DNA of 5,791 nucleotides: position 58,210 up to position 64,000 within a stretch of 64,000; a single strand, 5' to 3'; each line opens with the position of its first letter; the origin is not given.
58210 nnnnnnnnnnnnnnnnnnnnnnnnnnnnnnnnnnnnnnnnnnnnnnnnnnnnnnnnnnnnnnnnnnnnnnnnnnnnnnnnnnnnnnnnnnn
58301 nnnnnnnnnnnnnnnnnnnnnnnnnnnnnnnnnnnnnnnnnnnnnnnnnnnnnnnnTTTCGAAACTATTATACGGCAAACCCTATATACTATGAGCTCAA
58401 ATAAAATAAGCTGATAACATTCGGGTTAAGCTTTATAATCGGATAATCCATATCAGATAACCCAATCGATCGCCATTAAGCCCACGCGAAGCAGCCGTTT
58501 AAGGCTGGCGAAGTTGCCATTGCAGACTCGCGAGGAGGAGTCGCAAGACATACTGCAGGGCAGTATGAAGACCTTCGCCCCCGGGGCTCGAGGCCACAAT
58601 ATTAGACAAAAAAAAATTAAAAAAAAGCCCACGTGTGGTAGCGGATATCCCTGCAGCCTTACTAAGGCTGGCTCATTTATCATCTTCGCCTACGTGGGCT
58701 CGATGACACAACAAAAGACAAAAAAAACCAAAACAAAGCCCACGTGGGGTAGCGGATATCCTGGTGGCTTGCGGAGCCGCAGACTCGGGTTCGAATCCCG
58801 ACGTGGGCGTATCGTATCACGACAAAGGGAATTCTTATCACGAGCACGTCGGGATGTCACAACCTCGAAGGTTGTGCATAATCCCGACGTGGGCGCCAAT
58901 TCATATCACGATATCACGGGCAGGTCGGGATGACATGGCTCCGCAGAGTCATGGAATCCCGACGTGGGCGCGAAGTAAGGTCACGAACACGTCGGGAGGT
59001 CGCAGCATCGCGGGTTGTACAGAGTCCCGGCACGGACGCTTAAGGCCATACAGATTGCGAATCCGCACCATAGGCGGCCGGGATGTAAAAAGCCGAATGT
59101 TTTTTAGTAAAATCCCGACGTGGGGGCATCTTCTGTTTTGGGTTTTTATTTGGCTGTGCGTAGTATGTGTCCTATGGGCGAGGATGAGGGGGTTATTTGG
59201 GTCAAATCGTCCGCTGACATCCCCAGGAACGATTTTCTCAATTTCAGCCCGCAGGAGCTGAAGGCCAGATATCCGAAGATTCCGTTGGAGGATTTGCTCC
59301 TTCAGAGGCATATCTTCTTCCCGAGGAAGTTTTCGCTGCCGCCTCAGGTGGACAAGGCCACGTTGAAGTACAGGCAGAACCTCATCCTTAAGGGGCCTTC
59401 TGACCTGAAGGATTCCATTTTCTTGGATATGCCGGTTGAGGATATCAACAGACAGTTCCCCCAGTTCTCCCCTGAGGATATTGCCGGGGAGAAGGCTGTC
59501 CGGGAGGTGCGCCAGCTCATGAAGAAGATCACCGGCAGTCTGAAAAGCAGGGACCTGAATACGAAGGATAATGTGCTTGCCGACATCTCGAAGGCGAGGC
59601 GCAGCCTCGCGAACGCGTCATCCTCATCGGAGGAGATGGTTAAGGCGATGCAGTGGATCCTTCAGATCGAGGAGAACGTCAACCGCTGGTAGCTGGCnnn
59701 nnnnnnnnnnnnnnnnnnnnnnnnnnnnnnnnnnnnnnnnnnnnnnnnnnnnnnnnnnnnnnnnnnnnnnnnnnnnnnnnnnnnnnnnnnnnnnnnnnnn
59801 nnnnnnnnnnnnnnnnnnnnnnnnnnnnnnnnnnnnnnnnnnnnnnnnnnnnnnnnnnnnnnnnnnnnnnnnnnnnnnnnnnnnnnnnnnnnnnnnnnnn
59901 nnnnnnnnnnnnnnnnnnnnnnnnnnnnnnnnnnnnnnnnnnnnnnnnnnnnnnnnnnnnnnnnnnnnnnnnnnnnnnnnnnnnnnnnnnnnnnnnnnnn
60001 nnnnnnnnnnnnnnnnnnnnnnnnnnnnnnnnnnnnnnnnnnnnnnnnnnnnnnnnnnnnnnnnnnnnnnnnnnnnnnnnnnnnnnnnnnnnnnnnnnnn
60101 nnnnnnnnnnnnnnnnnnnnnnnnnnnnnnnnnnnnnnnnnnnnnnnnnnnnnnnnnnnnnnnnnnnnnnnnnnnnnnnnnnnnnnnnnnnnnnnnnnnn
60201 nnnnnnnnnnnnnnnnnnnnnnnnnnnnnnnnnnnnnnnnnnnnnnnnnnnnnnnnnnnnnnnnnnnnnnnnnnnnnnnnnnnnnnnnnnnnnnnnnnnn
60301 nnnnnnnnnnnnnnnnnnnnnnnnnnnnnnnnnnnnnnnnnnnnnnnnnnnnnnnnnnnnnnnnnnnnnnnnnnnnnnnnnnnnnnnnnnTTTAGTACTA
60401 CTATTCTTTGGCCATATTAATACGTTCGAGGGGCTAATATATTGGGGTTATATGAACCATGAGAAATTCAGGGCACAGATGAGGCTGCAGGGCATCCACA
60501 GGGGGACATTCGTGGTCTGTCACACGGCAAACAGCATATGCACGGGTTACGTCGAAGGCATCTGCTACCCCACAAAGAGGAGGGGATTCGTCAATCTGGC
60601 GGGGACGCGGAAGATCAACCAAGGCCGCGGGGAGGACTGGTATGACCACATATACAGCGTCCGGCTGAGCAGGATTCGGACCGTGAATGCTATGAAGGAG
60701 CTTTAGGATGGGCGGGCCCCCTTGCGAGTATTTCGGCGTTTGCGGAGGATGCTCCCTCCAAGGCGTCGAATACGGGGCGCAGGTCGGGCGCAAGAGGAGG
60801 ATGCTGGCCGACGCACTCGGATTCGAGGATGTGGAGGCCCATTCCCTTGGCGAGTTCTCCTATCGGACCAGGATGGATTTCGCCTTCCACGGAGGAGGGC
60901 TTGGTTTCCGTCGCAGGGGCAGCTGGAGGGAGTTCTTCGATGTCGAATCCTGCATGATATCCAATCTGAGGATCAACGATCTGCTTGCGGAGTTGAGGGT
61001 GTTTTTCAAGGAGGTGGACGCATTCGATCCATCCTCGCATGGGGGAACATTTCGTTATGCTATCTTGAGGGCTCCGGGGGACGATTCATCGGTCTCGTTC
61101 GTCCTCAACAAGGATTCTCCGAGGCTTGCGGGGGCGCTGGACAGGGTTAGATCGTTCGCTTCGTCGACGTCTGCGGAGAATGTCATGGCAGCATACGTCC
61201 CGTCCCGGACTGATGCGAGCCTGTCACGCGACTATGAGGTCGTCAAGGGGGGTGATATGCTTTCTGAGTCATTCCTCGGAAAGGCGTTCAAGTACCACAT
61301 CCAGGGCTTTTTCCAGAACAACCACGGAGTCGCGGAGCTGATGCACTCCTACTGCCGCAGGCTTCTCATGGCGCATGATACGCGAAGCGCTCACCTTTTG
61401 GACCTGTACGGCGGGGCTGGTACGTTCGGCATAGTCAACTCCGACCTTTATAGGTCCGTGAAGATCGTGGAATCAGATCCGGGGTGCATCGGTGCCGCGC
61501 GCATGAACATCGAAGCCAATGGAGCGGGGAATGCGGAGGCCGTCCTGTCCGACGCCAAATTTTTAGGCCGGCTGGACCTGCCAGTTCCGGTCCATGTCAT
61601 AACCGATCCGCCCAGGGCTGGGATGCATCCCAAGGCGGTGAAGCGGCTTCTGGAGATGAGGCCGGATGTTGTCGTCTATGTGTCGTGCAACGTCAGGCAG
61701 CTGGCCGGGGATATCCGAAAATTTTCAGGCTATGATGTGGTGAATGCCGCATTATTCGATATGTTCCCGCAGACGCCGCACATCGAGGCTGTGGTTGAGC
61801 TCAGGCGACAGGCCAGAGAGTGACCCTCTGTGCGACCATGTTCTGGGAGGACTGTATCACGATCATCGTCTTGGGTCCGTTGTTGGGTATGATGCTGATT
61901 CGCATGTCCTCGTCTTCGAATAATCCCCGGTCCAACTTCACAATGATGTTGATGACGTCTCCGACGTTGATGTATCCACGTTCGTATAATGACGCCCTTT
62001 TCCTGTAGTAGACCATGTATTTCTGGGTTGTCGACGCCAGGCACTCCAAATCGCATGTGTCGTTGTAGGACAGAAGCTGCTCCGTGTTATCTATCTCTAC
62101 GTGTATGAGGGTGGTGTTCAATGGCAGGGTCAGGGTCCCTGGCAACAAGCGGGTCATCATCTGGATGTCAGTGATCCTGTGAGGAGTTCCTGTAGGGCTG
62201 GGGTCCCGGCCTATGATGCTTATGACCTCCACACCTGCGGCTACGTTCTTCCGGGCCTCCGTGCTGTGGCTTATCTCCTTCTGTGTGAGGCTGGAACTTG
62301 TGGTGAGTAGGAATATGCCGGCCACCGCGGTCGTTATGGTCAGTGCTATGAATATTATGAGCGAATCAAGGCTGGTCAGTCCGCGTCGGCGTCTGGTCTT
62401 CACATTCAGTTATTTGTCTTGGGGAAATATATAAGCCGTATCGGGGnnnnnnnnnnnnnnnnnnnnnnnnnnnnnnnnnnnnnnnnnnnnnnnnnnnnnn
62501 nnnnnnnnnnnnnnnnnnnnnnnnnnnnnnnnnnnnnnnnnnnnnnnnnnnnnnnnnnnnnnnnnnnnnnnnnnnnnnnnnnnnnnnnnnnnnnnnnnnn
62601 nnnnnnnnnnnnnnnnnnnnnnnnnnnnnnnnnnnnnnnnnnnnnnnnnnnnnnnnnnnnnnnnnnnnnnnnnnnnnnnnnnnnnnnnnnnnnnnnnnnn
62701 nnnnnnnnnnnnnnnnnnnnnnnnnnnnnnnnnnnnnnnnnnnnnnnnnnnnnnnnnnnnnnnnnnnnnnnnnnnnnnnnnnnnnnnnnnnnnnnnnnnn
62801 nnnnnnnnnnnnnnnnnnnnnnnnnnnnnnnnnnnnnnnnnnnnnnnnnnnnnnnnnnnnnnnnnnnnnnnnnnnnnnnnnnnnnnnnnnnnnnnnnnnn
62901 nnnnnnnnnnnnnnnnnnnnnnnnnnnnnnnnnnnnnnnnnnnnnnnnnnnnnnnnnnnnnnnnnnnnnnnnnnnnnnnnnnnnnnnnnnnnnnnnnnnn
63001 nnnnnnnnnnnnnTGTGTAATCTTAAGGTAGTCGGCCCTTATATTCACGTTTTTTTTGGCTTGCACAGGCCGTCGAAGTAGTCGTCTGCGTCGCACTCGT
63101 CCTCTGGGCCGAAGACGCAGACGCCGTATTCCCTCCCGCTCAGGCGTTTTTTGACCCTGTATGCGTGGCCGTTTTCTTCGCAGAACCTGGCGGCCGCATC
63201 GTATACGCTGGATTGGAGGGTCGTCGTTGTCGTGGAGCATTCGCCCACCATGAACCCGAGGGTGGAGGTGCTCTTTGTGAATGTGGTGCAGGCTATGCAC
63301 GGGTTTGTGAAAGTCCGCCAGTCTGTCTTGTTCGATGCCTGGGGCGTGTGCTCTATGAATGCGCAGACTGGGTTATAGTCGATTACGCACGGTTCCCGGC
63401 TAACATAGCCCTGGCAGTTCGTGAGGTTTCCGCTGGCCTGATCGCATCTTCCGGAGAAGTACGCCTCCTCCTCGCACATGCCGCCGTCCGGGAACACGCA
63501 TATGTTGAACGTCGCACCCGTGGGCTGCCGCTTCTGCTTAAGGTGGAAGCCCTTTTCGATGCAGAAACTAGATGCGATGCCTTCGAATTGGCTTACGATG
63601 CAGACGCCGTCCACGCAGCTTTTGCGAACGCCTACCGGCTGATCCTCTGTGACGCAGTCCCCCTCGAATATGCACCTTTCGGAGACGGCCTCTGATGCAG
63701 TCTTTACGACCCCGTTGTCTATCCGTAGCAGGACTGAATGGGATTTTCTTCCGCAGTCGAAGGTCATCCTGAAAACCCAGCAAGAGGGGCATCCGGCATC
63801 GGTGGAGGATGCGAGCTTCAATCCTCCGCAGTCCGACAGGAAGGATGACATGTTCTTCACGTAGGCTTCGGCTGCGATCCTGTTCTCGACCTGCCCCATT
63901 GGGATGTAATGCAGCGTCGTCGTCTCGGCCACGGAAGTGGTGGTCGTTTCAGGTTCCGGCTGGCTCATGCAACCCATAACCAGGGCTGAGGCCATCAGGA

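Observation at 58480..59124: tRNA-Arg flanked by decayed tRNA-like copies upstream and four direct repeats of its 3' end embedded in hairpin units downstream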

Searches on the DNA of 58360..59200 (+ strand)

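Call 9: search_dna_similar(query=window:58400-59200:+, collection=phages, mode=distant)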
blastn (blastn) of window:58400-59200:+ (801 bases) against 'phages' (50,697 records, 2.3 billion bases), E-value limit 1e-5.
No match.

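Call 20: search_rna_families(source=window, start=58360, end=59200, threshold=evalue, max_evalue=10, show_alignments=4)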
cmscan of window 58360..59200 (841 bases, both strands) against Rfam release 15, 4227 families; matches with E-value up to 10: 3.
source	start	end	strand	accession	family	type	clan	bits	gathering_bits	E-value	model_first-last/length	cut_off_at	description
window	58738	58809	+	RF00005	tRNA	Gene; tRNA;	CL00001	56.7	29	1.9e-11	1-71/71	no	tRNA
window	58767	58808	+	RF01684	mascRNA-menRNA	Gene;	-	18.2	42.5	0.8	1-56/56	no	MALAT1-associated small cytoplasmic RNA/MEN beta RNA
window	58668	58691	-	RF01420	snoR113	Gene; snRNA; snoRNA; CD-box;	-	14.9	47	4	1-103/103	no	Small nucleolar RNA snoR113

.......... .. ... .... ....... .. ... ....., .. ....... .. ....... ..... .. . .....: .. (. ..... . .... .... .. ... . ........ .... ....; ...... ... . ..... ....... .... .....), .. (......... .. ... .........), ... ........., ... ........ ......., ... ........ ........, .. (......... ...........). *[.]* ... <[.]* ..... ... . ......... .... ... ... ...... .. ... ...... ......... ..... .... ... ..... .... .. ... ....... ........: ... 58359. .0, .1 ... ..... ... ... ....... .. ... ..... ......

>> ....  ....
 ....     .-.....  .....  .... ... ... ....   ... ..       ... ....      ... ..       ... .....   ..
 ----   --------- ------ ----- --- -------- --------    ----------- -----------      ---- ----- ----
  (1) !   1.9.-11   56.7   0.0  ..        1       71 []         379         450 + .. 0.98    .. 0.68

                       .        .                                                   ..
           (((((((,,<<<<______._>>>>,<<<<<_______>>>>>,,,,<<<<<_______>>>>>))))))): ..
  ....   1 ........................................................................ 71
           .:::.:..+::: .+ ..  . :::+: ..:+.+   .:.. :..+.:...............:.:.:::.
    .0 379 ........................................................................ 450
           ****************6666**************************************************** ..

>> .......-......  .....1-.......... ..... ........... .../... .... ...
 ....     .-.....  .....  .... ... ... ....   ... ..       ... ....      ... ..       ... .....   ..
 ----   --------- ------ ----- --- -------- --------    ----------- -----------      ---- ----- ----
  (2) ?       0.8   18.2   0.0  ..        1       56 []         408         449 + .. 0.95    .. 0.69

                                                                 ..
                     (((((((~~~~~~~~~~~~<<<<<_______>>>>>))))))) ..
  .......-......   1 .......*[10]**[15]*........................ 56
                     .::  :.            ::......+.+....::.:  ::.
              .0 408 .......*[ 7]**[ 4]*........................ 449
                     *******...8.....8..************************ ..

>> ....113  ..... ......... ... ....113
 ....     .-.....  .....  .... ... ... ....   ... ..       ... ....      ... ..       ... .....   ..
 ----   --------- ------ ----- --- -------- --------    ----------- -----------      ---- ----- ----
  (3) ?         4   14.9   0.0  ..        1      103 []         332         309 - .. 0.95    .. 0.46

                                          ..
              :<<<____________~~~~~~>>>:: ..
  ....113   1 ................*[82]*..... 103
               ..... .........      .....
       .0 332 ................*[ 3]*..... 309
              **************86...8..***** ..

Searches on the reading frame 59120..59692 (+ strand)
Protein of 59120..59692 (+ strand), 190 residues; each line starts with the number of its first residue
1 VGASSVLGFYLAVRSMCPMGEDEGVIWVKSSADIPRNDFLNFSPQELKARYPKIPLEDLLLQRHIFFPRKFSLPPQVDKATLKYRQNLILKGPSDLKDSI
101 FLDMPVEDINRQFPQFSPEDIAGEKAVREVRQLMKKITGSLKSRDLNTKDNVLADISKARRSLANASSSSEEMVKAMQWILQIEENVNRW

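Call 34: search_protein_families(library=pfam, proteins=[window:59120-59692:+], max_evalue=0.01)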
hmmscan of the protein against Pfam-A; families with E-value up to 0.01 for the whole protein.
window:59120-59692:+ (190 aa): 0 families

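Call 68: find_homologous_proteins(query=window:59165-59692:+, max_evalue=0.001)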
Query window:59165-59692:+ (175 aa): 3 proteins with E <= 0.001 among 60 candidates.
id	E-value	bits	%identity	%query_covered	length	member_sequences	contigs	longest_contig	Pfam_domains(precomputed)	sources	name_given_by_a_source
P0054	1.1e-106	372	100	98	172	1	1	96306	-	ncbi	ncbi:MAG: hypothetical protein V1875_08710 [Candidatus Altiarchaeota archaeon]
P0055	3.8e-60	221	60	99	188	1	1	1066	-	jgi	jgi:hypothetical protein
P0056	5.6e-39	152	42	96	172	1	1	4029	-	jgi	jgi:hypothetical protein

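Call 69: search_protein_families(library=phrogs, proteins=[window:59165-59692:+], max_evalue=0.01)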
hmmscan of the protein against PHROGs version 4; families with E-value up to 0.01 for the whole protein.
window:59165-59692:+ (175 aa): 0 families

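Call 70: find_encoding_contigs(protein=P0055, flank=4000, max_places=2)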
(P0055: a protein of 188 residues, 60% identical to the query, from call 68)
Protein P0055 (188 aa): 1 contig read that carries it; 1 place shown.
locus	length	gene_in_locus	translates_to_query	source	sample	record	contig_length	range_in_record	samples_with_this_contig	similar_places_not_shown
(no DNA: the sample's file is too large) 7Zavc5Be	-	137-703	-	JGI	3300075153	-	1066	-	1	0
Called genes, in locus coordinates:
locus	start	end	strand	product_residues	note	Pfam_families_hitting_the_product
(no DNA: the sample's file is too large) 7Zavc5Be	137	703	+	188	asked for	-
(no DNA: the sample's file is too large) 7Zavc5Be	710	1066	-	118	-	?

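Call 71: find_encoding_contigs(protein=P0056, flank=4000, max_places=2)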
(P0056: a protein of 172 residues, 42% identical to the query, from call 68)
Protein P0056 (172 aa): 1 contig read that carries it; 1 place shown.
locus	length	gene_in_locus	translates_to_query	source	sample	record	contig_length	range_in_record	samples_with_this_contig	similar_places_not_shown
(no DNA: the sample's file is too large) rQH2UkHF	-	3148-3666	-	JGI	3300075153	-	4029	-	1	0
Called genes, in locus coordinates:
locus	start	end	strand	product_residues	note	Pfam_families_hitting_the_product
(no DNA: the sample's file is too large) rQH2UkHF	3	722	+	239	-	?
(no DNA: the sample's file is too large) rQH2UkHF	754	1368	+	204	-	-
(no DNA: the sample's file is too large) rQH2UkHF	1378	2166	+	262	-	PF14023:Bestrophin-like (weak)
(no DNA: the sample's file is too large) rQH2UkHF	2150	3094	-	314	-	-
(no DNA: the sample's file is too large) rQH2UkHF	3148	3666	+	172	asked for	-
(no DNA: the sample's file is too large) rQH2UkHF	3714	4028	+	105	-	?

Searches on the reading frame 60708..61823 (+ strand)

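Call 34: search_protein_families(library=pfam, proteins=[window:60708-61823:+], max_evalue=0.01)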
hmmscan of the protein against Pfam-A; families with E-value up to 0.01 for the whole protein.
window:60708-61823:+ (371 aa): 2 families
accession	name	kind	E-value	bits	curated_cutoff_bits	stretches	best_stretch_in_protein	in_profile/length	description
PF05958.17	tRNA_U5-meth_tr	-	4.8e-19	69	23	1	192-367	168-356/357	tRNA (Uracil-5-)-methyltransferase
PF03602.21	Cons_hypoth95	-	0.0006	20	24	1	222-331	37-157/182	Conserved hypothetical protein 95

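Call 69: search_protein_families(library=phrogs, proteins=[window:60708-61823:+], max_evalue=0.01)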
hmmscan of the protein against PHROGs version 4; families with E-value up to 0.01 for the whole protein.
window:60708-61823:+ (371 aa): 1 family
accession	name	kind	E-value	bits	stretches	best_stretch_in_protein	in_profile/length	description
phrog_11787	-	other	4.3e-50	171.9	1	4-368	76-457/458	DNA methyltransferase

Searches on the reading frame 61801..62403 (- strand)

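Call 34: search_protein_families(library=pfam, proteins=[window:61801-62403:-], max_evalue=0.01)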
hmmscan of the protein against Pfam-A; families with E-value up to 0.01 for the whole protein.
window:61801-62403:- (200 aa): 1 family
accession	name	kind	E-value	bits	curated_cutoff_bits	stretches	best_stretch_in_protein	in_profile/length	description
PF01917.21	Arch_flagellin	-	2.9e-16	60.7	29.5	1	10-181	3-160/162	Archaebacterial flagellin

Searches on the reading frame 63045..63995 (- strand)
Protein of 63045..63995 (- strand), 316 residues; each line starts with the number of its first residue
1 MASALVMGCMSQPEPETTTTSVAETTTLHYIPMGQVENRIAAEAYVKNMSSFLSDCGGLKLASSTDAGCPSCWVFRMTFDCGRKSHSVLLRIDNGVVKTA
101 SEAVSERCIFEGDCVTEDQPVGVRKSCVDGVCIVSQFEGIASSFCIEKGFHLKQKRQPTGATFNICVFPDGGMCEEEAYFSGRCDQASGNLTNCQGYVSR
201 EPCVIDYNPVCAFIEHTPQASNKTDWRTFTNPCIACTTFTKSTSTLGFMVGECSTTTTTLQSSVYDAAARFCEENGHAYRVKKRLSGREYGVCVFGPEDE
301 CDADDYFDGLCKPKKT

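Call 34: search_protein_families(library=pfam, proteins=[window:63045-63995:-], max_evalue=0.01)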
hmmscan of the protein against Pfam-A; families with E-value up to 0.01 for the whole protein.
window:63045-63995:- (316 aa): 1 family
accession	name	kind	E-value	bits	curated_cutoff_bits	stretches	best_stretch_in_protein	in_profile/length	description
PF03891.20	DUF333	-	3.4e-16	59.7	25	2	141-182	6-46/47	Domain of unknown function (DUF333)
